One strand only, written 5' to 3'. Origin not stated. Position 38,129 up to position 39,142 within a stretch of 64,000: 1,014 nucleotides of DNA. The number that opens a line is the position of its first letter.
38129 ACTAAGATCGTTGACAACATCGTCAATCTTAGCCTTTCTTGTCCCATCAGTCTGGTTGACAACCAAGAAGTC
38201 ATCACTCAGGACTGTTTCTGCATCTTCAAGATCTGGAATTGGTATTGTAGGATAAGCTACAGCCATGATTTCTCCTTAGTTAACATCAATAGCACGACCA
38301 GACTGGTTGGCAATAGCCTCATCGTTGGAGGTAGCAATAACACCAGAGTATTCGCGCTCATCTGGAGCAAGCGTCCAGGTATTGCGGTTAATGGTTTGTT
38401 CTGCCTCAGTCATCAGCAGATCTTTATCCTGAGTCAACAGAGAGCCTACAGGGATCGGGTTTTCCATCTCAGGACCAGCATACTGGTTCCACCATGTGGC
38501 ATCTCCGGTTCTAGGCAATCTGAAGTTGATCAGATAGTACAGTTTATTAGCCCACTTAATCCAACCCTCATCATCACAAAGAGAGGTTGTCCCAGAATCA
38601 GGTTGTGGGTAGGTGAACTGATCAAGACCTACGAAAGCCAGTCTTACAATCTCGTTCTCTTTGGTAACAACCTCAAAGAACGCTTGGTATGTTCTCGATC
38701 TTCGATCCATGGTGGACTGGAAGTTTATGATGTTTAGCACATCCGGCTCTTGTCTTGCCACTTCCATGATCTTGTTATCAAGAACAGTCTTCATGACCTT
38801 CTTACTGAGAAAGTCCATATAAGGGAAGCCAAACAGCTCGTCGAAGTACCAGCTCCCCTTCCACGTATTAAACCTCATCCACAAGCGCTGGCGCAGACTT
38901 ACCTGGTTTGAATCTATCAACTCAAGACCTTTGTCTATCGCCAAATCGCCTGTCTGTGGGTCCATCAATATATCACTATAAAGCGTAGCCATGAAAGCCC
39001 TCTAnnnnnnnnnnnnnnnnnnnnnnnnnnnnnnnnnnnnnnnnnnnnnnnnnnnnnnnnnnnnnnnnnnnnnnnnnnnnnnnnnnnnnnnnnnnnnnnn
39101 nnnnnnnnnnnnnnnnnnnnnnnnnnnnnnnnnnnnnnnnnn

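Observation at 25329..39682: Contractile-tail baseplate genes coexist with a lambda-type J protein and Tfa chaperone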

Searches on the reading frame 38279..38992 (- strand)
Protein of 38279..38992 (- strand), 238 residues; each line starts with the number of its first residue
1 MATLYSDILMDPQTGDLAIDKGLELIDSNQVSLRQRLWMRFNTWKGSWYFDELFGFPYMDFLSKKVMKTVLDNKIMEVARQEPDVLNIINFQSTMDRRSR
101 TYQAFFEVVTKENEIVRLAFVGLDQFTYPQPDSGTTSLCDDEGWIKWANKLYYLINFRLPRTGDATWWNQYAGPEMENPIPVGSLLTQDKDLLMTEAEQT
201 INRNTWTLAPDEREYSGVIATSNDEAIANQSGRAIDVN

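Call 9: search_protein_families(library=pfam, max_evalue=0.01, proteins=[window:38279-38992:-])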
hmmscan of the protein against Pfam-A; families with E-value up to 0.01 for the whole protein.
window:38279-38992:- (238 aa): 0 families

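Call 11: search_protein_families(library=phrogs, max_evalue=0.00001, proteins=[window:38279-38992:-])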
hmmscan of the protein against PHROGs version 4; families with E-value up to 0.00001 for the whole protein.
window:38279-38992:- (238 aa): 3 families
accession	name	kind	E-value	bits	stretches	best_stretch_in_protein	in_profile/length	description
phrog_4233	-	unknown function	1.1e-97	326.4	1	1-205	1-204/204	-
phrog_28323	-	unknown function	7.5e-28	97.6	1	1-73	1-78/81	-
phrog_120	-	tail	1.1e-20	75.7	1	6-116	57-171/303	baseplate wedge subunit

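Call 15: search_solved_structures(query=window:38279-38992:-, max_evalue=1, show_alignments=2)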
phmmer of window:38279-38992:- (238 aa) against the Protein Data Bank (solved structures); distinct sequences matched with E-value up to 1: 8.
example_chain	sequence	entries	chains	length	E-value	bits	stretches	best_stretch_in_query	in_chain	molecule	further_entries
9mjn_d6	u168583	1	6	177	5e-61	209.2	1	1-171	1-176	Sheath initiator protein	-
9cuy_n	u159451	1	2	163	4.2e-55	189.9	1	5-161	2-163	Sheath initiator protein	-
21vq_L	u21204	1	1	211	5.5e-15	58.6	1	7-174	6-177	Phi92_gp139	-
9zd7_K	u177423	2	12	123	3.6e-10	42.8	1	7-114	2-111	gp87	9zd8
9ndy_C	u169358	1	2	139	1.8e-07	34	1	2-112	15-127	Sheath initiator (gp022)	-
7yfz_X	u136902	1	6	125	0.0029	20.2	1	23-112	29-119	Pam3 sheath initiator gp21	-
1qox_A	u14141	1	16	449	0.15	14.5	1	38-98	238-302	BETA-GLUCOSIDASE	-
8fmw_C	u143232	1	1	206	0.67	12.5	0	42-87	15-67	30S ribosomal protein S3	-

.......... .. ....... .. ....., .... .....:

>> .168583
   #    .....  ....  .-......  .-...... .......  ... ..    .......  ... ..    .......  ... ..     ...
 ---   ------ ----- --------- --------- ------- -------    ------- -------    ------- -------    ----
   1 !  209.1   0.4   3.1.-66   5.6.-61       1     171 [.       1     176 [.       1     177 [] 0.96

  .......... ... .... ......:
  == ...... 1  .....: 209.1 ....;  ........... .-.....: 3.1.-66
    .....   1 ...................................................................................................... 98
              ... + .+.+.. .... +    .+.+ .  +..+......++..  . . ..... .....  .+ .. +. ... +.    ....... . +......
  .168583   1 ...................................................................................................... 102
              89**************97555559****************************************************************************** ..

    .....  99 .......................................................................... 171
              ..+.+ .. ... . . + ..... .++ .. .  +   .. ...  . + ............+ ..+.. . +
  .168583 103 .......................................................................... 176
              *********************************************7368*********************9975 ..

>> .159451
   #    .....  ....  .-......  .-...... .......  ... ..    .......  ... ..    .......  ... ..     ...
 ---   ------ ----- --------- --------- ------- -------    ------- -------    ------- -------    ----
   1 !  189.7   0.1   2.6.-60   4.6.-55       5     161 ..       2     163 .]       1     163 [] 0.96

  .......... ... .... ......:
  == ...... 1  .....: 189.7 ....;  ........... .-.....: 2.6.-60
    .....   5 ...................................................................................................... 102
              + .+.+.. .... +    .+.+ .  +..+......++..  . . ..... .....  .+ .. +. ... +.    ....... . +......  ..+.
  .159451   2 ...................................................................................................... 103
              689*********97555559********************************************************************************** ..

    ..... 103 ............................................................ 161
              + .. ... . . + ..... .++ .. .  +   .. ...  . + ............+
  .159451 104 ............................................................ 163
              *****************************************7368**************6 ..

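Call 49: search_protein_families(library=ncbifam, max_evalue=0.01, proteins=[window:38279-38992:-])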
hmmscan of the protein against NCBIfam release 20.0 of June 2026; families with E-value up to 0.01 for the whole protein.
window:38279-38992:- (238 aa): 0 families
